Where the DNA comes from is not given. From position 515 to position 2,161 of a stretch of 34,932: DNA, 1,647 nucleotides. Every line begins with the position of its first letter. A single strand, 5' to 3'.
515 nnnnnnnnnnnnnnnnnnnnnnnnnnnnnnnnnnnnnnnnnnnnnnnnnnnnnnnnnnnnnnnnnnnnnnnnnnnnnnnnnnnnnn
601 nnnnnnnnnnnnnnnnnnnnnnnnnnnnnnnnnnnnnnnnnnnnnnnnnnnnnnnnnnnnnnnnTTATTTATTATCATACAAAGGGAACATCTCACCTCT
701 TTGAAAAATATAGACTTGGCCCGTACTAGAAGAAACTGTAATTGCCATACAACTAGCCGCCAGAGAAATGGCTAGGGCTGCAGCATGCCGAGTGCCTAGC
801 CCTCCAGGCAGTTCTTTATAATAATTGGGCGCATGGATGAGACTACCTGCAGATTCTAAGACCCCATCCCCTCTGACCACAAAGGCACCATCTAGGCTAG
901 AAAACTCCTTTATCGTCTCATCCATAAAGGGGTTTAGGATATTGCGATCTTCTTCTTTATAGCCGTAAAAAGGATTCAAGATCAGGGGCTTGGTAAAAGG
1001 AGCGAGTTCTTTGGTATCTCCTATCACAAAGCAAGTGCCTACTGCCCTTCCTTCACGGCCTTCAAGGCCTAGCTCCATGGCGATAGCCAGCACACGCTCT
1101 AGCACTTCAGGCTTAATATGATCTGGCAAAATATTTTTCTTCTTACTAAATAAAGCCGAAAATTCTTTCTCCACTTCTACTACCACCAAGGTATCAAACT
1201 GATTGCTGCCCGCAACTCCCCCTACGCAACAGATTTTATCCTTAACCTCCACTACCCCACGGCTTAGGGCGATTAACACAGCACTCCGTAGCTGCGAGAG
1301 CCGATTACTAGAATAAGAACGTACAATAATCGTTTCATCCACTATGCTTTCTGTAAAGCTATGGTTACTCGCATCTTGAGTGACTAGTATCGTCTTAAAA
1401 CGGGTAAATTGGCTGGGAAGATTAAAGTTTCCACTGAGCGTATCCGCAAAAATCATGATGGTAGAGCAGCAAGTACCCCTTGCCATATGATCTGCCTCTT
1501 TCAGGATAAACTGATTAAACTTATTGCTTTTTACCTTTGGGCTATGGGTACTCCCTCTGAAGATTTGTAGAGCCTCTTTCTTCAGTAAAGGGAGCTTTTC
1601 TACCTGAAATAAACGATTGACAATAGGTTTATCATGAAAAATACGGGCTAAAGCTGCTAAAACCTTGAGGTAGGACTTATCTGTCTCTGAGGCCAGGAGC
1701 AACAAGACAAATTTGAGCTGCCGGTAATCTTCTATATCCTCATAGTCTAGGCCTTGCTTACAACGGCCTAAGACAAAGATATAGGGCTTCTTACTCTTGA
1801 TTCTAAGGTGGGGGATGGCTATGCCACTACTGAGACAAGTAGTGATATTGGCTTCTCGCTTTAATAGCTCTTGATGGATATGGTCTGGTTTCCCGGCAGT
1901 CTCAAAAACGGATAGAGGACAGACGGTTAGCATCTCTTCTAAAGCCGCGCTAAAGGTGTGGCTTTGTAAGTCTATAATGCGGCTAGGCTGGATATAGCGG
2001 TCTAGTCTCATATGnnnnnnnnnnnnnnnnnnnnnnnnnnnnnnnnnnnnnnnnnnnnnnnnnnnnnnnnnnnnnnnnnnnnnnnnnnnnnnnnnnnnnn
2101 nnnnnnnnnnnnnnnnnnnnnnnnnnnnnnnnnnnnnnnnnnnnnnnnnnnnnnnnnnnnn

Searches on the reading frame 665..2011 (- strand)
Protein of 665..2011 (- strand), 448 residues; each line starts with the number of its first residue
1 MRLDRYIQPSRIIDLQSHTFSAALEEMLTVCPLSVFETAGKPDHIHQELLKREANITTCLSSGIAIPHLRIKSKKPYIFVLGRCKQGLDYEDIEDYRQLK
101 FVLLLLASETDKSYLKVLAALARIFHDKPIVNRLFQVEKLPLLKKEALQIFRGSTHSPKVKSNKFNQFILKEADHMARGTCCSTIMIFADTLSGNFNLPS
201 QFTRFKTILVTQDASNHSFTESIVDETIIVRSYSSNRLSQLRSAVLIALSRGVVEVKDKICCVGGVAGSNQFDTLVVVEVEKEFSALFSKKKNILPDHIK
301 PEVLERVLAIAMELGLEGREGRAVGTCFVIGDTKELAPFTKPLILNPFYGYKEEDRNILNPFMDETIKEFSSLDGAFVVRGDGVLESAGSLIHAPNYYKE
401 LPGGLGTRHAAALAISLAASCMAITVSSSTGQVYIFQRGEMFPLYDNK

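Call 21: find_encoding_contigs(protein=window:665-2011:-, flank=10000)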
Protein window:665-2011:- (448 aa): 1 contig read that carries it; 1 place shown.
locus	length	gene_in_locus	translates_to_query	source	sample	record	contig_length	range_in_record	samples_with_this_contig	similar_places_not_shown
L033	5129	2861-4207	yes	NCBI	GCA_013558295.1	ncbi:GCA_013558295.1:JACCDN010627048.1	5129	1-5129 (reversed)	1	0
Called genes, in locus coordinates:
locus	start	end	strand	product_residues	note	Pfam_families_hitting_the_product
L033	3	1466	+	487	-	?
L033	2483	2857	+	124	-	PF00507:Oxidored_q4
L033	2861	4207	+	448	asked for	PF00359:PTS_EIIA_2, PF21755:DacZ_P, PF02457:DAC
